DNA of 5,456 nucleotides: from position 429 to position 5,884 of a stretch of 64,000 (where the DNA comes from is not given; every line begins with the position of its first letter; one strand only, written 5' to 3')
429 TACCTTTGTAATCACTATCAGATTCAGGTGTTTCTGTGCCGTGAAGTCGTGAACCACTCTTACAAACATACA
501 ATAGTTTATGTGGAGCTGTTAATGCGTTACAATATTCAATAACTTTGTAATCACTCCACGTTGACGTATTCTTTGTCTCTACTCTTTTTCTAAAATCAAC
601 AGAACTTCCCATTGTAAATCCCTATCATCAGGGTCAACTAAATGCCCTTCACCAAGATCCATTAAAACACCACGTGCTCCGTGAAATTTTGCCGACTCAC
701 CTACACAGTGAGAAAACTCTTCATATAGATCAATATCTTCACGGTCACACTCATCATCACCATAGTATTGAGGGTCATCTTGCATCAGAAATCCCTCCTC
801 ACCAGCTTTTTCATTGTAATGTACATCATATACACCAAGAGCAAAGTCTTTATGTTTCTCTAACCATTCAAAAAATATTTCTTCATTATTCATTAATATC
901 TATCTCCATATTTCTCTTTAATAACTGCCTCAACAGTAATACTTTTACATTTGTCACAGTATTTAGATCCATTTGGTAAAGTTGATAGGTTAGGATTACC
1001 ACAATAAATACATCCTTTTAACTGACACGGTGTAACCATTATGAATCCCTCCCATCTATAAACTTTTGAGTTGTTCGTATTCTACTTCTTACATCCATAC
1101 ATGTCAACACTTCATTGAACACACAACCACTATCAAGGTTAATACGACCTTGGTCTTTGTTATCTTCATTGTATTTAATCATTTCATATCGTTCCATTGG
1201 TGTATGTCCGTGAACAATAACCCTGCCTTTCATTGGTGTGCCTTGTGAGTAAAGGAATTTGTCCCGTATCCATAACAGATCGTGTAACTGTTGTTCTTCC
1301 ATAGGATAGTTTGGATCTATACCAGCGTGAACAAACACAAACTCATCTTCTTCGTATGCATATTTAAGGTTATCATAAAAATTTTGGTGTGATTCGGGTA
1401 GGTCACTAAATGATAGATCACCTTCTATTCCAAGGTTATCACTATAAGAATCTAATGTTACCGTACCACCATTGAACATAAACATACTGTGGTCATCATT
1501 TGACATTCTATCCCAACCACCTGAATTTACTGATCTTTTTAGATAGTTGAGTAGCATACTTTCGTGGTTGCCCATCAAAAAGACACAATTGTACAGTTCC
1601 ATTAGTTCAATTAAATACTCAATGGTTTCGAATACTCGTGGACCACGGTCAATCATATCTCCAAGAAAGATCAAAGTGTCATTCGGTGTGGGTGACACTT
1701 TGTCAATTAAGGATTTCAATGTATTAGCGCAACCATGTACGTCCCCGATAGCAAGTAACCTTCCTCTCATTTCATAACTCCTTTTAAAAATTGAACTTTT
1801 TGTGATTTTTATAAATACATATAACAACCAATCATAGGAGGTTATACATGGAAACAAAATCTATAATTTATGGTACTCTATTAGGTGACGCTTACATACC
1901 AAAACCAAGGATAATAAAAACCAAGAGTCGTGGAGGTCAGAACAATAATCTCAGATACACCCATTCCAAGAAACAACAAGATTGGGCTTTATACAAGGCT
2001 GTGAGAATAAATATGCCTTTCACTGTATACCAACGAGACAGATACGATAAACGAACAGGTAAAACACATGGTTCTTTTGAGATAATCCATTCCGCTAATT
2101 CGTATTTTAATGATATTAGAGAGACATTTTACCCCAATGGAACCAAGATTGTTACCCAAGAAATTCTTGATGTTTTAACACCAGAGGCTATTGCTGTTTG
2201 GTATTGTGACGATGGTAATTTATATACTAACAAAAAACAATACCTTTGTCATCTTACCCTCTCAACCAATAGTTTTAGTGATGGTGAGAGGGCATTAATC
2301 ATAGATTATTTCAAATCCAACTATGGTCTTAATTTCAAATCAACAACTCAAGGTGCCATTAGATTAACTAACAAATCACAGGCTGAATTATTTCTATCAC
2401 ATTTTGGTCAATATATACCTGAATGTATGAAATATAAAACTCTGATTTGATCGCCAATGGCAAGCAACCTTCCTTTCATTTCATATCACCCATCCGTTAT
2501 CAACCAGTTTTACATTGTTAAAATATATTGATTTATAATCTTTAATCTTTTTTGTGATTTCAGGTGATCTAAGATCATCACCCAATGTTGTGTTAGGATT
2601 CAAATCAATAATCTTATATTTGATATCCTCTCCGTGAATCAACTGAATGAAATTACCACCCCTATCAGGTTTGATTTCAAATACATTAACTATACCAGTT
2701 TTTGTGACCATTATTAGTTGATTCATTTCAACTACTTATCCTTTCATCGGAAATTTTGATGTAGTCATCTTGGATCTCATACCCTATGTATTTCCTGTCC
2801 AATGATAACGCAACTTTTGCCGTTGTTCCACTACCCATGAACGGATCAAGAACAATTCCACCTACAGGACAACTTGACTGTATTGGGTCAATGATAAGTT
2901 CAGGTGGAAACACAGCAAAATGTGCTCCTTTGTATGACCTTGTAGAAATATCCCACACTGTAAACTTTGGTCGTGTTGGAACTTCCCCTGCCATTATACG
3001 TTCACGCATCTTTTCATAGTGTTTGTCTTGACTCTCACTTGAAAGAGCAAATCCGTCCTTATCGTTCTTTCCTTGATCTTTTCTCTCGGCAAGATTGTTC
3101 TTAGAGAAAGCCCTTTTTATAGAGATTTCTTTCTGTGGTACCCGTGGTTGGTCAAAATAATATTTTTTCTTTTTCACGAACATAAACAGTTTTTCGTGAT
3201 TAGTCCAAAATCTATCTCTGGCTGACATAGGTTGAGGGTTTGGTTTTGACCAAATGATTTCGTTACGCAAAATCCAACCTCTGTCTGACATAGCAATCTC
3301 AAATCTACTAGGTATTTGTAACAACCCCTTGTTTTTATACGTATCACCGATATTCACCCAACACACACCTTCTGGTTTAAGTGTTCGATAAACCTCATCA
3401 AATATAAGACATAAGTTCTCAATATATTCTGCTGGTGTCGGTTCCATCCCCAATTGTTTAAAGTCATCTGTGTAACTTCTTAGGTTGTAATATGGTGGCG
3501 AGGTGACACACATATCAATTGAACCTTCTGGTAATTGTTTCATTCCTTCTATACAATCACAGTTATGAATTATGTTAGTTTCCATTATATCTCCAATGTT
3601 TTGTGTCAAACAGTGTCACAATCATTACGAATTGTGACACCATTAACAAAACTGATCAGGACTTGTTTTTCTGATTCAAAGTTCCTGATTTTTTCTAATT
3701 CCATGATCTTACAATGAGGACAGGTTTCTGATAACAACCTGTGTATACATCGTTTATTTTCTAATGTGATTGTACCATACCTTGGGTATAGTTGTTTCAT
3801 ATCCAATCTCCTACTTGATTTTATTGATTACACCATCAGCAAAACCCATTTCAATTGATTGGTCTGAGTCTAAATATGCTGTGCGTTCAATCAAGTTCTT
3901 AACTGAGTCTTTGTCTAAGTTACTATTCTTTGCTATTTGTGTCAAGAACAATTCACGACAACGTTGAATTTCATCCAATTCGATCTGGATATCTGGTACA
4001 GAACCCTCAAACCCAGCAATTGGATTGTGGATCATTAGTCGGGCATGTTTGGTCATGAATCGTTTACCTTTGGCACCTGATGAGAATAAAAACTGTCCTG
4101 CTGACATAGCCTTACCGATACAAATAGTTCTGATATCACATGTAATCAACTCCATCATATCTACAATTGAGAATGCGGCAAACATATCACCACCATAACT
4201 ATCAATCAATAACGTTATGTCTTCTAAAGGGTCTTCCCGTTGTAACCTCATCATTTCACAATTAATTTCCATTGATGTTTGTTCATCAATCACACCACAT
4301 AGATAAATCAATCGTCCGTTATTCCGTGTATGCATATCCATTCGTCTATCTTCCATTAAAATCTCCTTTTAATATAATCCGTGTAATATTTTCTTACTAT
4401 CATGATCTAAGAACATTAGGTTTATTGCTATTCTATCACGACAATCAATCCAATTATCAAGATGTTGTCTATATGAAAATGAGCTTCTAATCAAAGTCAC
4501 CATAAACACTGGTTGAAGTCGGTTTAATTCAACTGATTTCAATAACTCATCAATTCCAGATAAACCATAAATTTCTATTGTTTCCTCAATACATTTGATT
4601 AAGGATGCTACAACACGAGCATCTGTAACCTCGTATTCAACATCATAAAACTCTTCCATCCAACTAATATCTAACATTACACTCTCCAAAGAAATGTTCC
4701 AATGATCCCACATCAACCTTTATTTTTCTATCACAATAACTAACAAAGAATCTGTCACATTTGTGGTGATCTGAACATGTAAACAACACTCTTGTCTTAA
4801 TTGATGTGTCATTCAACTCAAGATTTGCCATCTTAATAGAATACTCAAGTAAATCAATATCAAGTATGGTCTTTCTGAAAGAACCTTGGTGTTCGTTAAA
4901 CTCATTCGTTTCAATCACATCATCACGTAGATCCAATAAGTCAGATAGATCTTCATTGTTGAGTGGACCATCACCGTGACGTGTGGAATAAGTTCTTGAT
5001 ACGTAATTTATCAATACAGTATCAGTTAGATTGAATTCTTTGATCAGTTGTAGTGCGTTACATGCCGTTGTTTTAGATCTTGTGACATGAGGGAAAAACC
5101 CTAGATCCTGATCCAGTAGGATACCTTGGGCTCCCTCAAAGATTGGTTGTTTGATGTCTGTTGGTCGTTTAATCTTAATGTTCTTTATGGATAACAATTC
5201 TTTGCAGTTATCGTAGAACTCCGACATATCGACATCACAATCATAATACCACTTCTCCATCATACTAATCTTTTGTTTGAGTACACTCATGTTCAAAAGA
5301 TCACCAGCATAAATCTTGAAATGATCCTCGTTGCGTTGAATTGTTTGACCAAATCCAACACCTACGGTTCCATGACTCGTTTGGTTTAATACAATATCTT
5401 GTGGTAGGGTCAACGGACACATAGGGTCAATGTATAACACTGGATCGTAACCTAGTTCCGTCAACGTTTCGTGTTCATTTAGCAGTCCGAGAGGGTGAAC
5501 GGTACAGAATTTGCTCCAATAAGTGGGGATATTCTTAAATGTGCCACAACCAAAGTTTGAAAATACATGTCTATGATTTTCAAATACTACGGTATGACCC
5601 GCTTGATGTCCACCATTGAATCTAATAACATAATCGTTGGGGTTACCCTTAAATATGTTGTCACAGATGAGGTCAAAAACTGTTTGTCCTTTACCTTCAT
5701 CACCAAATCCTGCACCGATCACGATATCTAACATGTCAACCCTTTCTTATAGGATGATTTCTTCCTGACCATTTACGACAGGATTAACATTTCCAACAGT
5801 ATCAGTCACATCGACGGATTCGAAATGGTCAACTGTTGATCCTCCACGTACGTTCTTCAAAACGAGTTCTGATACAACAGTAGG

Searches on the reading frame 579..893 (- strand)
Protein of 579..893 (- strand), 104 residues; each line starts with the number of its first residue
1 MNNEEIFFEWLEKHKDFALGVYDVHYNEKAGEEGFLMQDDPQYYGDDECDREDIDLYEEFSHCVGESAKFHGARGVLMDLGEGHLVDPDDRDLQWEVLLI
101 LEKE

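Call 62: find_encoding_contigs(protein=window:579-893:-, flank=10000, max_places=1)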
Protein window:579-893:- (104 aa): 9 contigs read that carry it; 1 place shown.
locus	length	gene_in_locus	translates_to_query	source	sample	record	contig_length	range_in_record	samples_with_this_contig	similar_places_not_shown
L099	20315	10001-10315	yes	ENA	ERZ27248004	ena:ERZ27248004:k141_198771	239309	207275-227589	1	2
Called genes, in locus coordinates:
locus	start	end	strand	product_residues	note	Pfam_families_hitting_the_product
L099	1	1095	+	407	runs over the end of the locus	PF17767:NAPRTase_N, PF04095:NAPRTase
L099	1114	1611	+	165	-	PF00293:NUDIX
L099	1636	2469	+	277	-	PF02540:NAD_synthase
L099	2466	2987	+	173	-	PF00857:Isochorismatase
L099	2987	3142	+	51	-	-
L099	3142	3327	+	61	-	-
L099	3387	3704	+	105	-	-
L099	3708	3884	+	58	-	-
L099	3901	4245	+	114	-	-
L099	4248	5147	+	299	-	-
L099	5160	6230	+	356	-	PF00709:Adenylsucc_synt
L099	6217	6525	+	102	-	-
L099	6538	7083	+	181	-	PF00574:CLP_protease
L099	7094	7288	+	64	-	-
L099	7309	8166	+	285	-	PF01555:N6_N4_Mtase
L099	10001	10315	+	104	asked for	-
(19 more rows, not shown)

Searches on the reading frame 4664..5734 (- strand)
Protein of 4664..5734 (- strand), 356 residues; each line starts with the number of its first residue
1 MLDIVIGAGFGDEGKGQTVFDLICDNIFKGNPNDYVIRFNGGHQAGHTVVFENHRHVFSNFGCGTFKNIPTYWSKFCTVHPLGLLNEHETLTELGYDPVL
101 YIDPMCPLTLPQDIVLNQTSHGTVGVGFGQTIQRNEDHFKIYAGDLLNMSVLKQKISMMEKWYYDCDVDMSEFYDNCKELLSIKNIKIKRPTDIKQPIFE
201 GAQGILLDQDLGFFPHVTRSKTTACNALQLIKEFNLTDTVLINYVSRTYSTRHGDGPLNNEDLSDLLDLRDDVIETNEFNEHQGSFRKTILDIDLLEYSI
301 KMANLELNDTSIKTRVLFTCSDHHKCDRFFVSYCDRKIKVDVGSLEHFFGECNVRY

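Call 3: search_protein_families(library=pfam, proteins=[window:4664-5734:-], max_evalue=0.01)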
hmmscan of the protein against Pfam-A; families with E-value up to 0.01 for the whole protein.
window:4664-5734:- (356 aa): 1 family
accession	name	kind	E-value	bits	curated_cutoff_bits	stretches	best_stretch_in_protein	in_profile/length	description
PF00709.27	Adenylsucc_synt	-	1.2e-37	130.1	27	1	4-305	1-318/416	Adenylosuccinate synthetase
